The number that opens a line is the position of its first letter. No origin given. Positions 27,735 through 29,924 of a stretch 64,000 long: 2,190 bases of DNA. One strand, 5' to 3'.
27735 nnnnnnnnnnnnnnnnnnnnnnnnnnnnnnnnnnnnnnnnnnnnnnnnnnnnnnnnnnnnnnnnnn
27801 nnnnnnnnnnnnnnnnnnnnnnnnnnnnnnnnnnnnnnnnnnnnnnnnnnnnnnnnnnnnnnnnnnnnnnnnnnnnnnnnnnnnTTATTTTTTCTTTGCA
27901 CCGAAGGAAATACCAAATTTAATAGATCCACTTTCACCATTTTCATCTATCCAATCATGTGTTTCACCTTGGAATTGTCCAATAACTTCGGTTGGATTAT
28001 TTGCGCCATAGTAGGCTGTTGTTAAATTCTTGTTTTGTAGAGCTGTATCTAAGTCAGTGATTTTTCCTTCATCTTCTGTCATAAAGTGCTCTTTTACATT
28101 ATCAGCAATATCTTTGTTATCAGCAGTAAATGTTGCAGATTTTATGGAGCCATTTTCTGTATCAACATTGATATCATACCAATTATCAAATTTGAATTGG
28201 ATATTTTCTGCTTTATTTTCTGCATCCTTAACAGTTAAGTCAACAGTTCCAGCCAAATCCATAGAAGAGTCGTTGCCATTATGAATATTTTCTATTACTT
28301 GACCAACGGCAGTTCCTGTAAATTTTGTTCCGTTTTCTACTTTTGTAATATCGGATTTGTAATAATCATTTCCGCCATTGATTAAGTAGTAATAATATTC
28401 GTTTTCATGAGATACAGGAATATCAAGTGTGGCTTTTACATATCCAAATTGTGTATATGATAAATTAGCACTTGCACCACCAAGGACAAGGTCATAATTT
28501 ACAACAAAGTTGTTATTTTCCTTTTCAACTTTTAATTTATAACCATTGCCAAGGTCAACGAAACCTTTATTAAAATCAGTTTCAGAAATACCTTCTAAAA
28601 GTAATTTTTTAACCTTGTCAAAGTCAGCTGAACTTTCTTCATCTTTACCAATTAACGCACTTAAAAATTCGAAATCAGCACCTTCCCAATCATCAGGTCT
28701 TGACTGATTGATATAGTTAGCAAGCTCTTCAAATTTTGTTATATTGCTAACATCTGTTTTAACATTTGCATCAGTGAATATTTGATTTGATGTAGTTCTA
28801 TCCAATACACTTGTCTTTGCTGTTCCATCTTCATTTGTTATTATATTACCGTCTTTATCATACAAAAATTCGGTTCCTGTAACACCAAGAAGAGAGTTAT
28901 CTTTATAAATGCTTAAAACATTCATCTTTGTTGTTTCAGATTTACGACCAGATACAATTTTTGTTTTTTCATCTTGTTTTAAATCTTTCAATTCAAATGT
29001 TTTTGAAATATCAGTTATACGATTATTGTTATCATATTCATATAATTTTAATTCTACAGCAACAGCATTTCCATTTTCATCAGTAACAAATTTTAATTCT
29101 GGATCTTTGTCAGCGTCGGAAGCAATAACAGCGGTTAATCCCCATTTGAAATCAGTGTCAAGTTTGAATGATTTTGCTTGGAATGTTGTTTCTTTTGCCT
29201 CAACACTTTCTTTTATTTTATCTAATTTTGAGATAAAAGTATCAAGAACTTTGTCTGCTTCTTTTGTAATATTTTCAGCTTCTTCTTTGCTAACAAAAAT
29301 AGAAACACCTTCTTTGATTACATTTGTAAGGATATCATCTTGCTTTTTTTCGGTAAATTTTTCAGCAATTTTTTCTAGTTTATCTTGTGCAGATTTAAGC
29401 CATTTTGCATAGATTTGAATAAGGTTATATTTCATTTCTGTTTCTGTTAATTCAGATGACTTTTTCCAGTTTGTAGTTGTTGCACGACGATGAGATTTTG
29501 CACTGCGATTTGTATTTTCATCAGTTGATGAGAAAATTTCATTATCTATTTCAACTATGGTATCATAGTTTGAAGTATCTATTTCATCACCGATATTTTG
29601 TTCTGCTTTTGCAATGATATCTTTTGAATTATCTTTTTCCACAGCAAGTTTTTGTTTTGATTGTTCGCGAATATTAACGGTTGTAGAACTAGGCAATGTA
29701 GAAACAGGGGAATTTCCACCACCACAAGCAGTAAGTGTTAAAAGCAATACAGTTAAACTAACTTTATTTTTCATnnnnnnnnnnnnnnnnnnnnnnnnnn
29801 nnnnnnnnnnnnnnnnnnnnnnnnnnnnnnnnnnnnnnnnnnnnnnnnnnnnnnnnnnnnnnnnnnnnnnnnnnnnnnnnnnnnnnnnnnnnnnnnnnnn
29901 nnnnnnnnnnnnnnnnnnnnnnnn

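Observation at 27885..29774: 629-aa lipoprotein with a long coiled-coil/charged middle region and TbpB-like C-lobe; ligand unknown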

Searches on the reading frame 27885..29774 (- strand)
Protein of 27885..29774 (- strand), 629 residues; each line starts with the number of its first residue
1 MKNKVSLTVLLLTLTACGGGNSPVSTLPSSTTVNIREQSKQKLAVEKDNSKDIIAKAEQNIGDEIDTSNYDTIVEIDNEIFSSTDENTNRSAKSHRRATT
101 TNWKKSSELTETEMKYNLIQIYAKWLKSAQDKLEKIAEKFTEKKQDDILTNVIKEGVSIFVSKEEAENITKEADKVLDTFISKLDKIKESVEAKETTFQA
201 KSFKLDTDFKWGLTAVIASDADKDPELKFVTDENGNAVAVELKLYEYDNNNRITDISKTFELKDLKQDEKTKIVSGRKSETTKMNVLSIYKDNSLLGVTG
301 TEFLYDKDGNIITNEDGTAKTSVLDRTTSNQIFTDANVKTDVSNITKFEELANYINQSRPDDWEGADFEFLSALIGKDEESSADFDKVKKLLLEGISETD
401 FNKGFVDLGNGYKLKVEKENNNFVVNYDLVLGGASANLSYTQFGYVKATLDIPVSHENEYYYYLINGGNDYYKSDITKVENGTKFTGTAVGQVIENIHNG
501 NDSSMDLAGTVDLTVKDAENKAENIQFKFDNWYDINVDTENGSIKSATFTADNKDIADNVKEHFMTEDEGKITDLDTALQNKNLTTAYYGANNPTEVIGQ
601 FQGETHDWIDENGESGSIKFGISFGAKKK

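Call 5: search_protein_families(library=pfam, proteins=[window:27885-29774:-], max_evalue=0.01)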
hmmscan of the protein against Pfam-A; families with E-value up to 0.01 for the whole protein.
window:27885-29774:- (629 aa): 1 family
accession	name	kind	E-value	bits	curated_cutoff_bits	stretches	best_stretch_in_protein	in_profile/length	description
PF02287.20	Dehydratase_SU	-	0.006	17.1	25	0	89-164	53-130/133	Dehydratase small subunit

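Call 6: search_protein_families(library=ncbifam, proteins=[window:27885-29774:-], max_evalue=0.01)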
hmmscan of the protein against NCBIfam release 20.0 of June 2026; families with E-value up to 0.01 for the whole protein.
window:27885-29774:- (629 aa): 1 family
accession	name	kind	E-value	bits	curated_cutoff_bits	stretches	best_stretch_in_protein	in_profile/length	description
NF011975.0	PRK15443.2-2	subfamily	0.0065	16.4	196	0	94-161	62-130/139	diol dehydratase small subunit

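Call 7: search_protein_families(library=pfam, proteins=[window:27888-29774:-], max_evalue=10)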
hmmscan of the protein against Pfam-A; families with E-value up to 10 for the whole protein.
window:27888-29774:- (629 aa): 5 families
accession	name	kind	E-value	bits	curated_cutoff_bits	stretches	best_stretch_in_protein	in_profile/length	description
PF02287.20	Dehydratase_SU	-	0.006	17.1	25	1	89-164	53-130/133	Dehydratase small subunit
PF20700.3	Mutator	-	0.01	15.3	26.5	1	413-460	60-107/357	Mutator-like transposase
PF21701.3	GLOD4_C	-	0.051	14.1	27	1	182-234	11-62/66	Glyoxalasedomain-containing protein 4-like, C-terminal domain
PF05593.20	RHS_repeat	-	0.077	13.9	22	1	230-254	10-29/38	RHS Repeat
PF19174.5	DUF5856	-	6.4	8.3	34.6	1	155-195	35-75/94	Family of unknown function (DUF5856)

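Call 8: search_solved_structures(query=window:27888-29774:-, max_evalue=10, show_alignments=3)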
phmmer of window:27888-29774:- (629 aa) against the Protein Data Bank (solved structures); distinct sequences matched with E-value up to 10: 2.
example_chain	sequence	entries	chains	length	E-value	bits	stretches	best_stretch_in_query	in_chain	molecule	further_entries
9e5c_6c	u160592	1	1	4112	0.098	14.5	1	68-184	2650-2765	Dynein heavy chain, putative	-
6qm2_A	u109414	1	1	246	0.62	11.9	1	144-243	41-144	Type-2 restriction enzyme NlaIV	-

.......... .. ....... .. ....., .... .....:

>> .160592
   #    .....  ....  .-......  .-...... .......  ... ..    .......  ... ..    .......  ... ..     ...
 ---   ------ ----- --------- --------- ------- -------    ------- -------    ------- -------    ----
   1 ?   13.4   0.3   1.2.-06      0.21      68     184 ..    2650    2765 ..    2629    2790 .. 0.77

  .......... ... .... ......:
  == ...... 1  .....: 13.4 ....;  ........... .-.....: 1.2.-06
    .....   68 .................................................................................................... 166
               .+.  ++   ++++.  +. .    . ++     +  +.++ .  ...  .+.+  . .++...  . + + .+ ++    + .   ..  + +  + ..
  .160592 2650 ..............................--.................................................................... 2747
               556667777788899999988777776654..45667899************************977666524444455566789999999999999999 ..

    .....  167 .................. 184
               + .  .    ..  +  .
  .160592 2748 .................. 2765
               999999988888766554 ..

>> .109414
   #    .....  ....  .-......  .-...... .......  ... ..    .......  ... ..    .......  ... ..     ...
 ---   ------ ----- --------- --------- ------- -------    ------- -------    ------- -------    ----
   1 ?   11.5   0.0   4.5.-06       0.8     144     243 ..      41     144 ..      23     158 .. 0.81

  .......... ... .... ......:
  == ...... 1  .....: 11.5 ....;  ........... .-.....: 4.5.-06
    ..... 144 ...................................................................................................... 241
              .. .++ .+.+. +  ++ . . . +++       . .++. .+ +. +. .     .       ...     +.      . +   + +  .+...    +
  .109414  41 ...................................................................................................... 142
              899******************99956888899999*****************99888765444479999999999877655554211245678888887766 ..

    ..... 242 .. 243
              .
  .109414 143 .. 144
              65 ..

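Call 10: find_homologous_proteins(query=window:27888-29774:-, max_evalue=0.001)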
Query window:27888-29774:- (629 aa): 14 proteins with E <= 0.001 among 8000 candidates.
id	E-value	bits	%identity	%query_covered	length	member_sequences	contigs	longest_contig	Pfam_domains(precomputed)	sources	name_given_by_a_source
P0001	0.0e+0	1353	100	100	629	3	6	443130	-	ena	-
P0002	0.0e+0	1100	85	100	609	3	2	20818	-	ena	-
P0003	1.2e-169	584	80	59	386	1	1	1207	-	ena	-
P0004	1.3e-157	544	78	55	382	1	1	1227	-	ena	-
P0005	8.1e-133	462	44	97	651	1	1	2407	-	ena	-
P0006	1.6e-56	210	36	45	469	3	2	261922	-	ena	-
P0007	9.7e-56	208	41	44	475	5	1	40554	-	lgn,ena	-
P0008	1.5e-54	204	38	43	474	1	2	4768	-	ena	-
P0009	6.7e-50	188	36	44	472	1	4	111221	-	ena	-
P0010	5.8e-30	123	29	100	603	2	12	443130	-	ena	-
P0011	6.3e-30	123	30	100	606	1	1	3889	-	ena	-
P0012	5.5e-27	113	29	100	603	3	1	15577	-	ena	-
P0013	9.1e-25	105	29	100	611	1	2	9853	-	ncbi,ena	-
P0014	6.1e-14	70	30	32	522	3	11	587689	-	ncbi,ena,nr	ncbi:MAG: hypothetical protein J6J27_01460 [Alphaproteobacteria bacterium]|nr:hypothetical protein [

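Call 14: search_solved_structures(query=A1, max_evalue=10, show_alignments=3)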
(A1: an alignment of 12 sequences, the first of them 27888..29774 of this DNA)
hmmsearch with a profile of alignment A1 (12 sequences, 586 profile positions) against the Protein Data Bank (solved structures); distinct sequences matched with E-value up to 10: 0.

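Call 19: find_encoding_contigs(protein=P0010, flank=8000, max_places=3)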
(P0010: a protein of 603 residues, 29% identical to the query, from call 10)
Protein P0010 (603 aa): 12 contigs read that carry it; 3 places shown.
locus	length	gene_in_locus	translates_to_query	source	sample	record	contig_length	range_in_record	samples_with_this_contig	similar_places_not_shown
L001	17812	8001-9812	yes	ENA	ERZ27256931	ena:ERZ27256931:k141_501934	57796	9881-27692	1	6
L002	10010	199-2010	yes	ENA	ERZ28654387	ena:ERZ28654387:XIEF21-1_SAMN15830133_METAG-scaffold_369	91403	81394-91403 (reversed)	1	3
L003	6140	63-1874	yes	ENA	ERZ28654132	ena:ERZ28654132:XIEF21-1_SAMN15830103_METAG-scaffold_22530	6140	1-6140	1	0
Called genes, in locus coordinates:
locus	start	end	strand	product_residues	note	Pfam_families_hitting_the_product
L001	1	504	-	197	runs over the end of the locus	PF00239:Resolvase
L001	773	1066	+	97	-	-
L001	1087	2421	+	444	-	PF14559:TPR_19 (weak), PF24575:TPR_Slam (weak), PF04575:SlipAM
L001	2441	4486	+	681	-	-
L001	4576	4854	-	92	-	-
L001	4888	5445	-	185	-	-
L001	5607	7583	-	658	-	PF20172:DUF6538, PF00589:Phage_integrase (weak)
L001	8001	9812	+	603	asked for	-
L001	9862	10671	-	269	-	PF01544:CorA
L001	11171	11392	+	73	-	-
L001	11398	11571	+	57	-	-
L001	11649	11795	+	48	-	PF00468:Ribosomal_L34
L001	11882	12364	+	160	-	PF00825:Ribonuclease_P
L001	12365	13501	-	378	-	-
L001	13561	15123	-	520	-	-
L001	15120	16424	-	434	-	-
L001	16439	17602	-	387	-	-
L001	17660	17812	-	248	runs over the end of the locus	PF01478:Peptidase_A24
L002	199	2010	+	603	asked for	-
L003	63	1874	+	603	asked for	-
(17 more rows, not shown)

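Call 20: find_encoding_contigs(protein=P0001, flank=8000, max_places=3)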
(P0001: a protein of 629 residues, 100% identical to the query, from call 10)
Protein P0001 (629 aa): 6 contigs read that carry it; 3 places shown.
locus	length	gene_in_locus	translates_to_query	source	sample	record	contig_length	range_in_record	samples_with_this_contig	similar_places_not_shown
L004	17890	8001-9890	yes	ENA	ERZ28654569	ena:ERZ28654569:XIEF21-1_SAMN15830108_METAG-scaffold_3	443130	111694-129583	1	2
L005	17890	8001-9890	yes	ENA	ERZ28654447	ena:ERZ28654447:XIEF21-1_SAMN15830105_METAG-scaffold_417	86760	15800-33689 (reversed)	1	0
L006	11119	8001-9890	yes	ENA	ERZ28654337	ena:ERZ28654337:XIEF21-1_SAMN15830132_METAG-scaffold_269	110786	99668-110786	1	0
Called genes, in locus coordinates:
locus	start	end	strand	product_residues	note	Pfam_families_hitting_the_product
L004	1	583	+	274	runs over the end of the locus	PF13098:Thioredoxin_2 (weak), PF13462:Thioredoxin_4, PF01323:DSBA, PF13743:Thioredoxin_5 (weak), PF01323:DSBA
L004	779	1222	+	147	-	PF00886:Ribosomal_S16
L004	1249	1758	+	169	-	PF01782:RimM, PF05239:PRC, PF24986:PRC_RimM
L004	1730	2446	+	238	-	PF01746:tRNA_m1G_MT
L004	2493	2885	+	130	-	PF01245:Ribosomal_L19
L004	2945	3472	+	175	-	PF02470:MlaD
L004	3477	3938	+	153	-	PF09923:DUF2155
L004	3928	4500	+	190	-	PF09835:DUF2062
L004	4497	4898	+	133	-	PF01648:ACPS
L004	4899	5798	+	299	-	PF10502:Peptidase_S26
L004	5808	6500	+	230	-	PF14622:Ribonucleas_3_3, PF00636:Ribonuclease_3, PF00035:dsrm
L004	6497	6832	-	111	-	-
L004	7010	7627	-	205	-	PF00163:Ribosomal_S4, PF01479:S4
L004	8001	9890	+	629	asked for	-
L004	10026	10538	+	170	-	-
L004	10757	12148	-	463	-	PF04575:SlipAM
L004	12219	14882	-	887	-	PF00535:Glycos_transf_2, PF10111:Glyco_tranf_2_2, PF01501:Glyco_transf_8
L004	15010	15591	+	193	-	PF03167:UDG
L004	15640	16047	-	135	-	PF04076:BOF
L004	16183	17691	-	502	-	PF13541:ChlI, PF00158:Sigma54_activat (faint), PF01078:Mg_chelatase, PF07728:AAA_5 (faint), PF00493:MCM (weak), PF13335:Mg_chelatase_C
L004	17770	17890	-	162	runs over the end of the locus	-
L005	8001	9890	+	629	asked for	-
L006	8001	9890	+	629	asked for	-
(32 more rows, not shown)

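Call 23: search_protein_families(library=pfam, proteins=[L001:2441-4486:+, L001:773-1066:+, L001:4888-5445:-, L001:4576-4854:-, P0014, P0006, P0010, P0005], max_evalue=1)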
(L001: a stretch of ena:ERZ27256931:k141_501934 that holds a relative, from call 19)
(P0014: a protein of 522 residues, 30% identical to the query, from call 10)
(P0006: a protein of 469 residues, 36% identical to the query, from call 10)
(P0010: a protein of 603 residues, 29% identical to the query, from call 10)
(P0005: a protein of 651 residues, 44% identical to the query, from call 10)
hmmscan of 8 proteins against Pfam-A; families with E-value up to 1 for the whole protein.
L001:2441-4486:+ (681 aa): 0 families

L001:773-1066:+ (97 aa): 1 family
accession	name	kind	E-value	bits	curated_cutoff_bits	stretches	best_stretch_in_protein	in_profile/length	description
PF07688.17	KaiA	-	0.22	12.2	22.2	1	17-96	31-109/122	KaiA C-terminal domain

L001:4888-5445:- (185 aa): 2 families
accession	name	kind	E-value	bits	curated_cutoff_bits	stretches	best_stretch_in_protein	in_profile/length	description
PF04277.18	OAD_gamma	-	0.18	12.9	27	1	4-40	20-56/76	Oxaloacetate decarboxylase, gamma chain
PF07920.16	DUF1684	-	0.19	12.5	25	1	42-71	95-124/139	Protein of unknown function (DUF1684)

L001:4576-4854:- (92 aa): 1 family
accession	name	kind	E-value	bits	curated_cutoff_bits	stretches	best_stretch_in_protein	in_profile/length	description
PF18554.7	PheRS_DBD2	-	0.023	15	25.9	1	11-26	1-16/33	PheRS DNA binding domain 2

P0014 (522 aa): 1 family
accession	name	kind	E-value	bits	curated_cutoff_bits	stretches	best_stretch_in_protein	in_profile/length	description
PF08139.17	LPAM_1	-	0.13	13.2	20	1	1-17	1-17/18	Prokaryotic membrane lipoprotein lipid attachment site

P0006 (469 aa): 4 families
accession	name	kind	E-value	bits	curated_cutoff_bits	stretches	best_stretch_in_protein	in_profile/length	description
PF05506.17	PLipase_C_C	-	0.023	16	24.4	1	344-377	36-70/80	Bacterial phospholipase C, C-terminal domain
PF21397.2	Annexin_3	-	0.026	15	27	0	274-299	41-66/76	Alpha-11 giardin annexin domain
PF07151.18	DUF1391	-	0.057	13.5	27.3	1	174-199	9-35/48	Protein of unknown function (DUF1391)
PF07014.17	Hs1pro-1_C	-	0.11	12.5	29.3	1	103-142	47-86/257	Hs1pro-1 protein C-terminus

P0010 (603 aa): 1 family
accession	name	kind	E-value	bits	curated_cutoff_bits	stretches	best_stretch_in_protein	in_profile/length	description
PF05334.18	DUF719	-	0.53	10.9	22.4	0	47-157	21-117/182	Protein of unknown function (DUF719)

P0005 (651 aa): 1 family
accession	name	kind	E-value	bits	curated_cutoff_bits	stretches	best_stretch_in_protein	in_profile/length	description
PF09273.16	Rubis-subs-bind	-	0.095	13.8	21.6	1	51-111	59-123/128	Rubisco LSMT substrate-binding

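Call 26: find_related_loci(query=A1, collection=genome_contigs, flank=6000)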
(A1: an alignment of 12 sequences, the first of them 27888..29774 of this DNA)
Query A1 (629 aa) in genome_contigs; peptide patterns used: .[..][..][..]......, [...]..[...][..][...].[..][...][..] (x = any residue, [..] = any of these).
598 stretches matched a pattern, but none encodes a relative of the query by tblastn (E <= 1e-3).

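Call 27: predict_structure(alignment_id=A1)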
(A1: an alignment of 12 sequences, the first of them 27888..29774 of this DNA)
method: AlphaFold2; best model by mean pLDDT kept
length: 629 residues; sequences in the alignment: 12
mean_pLDDT: 68.5   pTM: 0.63
mean pLDDT of the five models: 68.5, 61.1, 58.9, 55.4, 51.1
residues with pLDDT >= 90: 73; 70-90: 271; 50-70: 149; < 50: 136
segments of 3 or more residues with pLDDT < 50: 1-47, 83-107, 219-222, 305-307, 321-340, 358-365, 434-437, 453-458, 499-501, 566-577
pLDDT, mean of each block of 10 residues (from residue 1): 31 27 27 31 48 81 88 86 46 32 39 84 90 90 88 90 85 84 89 77 68 66 67 71 64 68 77 80 71 71 50 53 39 40 62 54 50 66 76 68 82 75 76 57 80 49 81 87 92 67 76 95 92 88 84 64 49 48 85 84 72 68 89
secondary structure, 60 per line:
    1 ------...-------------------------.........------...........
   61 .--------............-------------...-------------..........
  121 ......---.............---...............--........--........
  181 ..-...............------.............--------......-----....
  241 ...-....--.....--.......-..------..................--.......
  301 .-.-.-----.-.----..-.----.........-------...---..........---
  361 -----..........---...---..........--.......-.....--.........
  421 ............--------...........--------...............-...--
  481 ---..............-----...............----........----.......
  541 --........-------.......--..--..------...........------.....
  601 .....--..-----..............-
elements in order: H35-43 H50-61 H70-81 H111-126 H130-142 H146-160 H163-170 H173-182 H184-198 H205-208 E209-217 E226-231 E237-243 E245-248 E251-255 E258-261 E274-291 E294-301 H326-334 H348-357 H366-375 H385-394 H398-403 E405-409 E412-432 E441-451 E460-469 E484-497 E503-517 E522-529 E534-540 E543-550 H558-564 E579-589 E596-605 E615-628

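Call 30: fold_search(model_id=the predicted structure, library=pdb)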
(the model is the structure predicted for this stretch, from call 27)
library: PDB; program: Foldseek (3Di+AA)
matches with E <= 10: 481; with E <= 0.001: 7
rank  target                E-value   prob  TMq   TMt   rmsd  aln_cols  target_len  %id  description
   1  9dc4_B                5.5e-05  1.00  0.19  0.22   7.5       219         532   13  Transferrin Binding Protein A in complex with transferrin binding protein B, transferrin and globular domain of TonB (released 2026-03-04)
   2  4o4u_D                1.1e-04  1.00  0.20  0.24  11.9       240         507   15  Crystal structure of the vaccine antigen Transferrin Binding Protein B (TbpB) mutant Trp-176-Ala from Haemophilus para (released 2015-01-14)
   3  3pqu_A                1.2e-04  1.00  0.19  0.22  11.8       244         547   15  The crystal structures of porcine pathogen AsH57_TbpB (released 2011-02-02)
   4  4o4u_B                1.4e-04  1.00  0.19  0.23  11.5       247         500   15  Crystal structure of the vaccine antigen Transferrin Binding Protein B (TbpB) mutant Trp-176-Ala from Haemophilus para (released 2015-01-14)
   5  9clm_B                1.9e-04  1.00  0.21  0.22   6.7       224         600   12  Transferrin Binding Protein A in complex with transferrin binding protein B and two molecules of transferrin (released 2026-03-04)
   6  7jrd_A                7.5e-04  0.99  0.18  0.19  13.6       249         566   13  The crystal structure of lactoferrin binding protein B (LbpB) from Neisseria meningitidis in complex with human lactof (released 2021-10-13)
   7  2o62_A                7.5e-04  0.66  0.13  0.21  18.0       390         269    9  CRYSTAL STRUCTURE OF A PROTEIN WITH UNKNOWN FUNCTION FROM DUF3598 FAMILY (NPUN_R4044) FROM NOSTOC PUNCTIFORME PCC 7310 (released 2007-02-13)
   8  2o62_B                3.7e-03  0.35  0.11  0.19  19.0       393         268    8  CRYSTAL STRUCTURE OF A PROTEIN WITH UNKNOWN FUNCTION FROM DUF3598 FAMILY (NPUN_R4044) FROM NOSTOC PUNCTIFORME PCC 7310 (released 2007-02-13)
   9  9bd8_A                1.1e-02  0.77  0.11  0.14  14.7       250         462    9  ApoB 100 beta barrel bound to LDLR beta propeller (released 2024-12-25)
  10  6cuj_A                2.0e-02  0.97  0.15  0.48   6.9       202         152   15  Crystal structure of the C-terminal domain of neisserial heparin binding antigen (NHBA) (released 2018-09-26)
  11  2r4n_A                4.8e-02  0.08  0.11  0.14  23.6       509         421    8  Crystal structure of the long-chain fatty acid transporter FadL mutant N33A (released 2008-09-16)
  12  9is4_O                6.8e-02  0.54  0.12  0.29  13.5       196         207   13  Cryo-EM structure of a TEF30-associated intermediate C2S-type PSII-LHCII supercomplex from Chlamydomonas reinhardtii (released 2025-05-21)
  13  9tp6_B                8.2e-02  0.15  0.08  0.15  19.3       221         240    8  Structure of LolA3 from Porphyromonas gingivalis (released 2026-02-18)
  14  4z48_A                1.1e-01  0.23  0.09  0.18  15.8       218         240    9  Crystal structure of a DUF1329 family protein (DESPIG_00262) from Desulfovibrio piger ATCC 29098 at 1.75 A resolution (released 2015-04-22)
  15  7dmo_B                1.4e-01  0.04  0.07  0.09  19.4       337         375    7  Crystal structures of two pericyclases catalyzing [4+2] cycloadditions (released 2021-10-06)
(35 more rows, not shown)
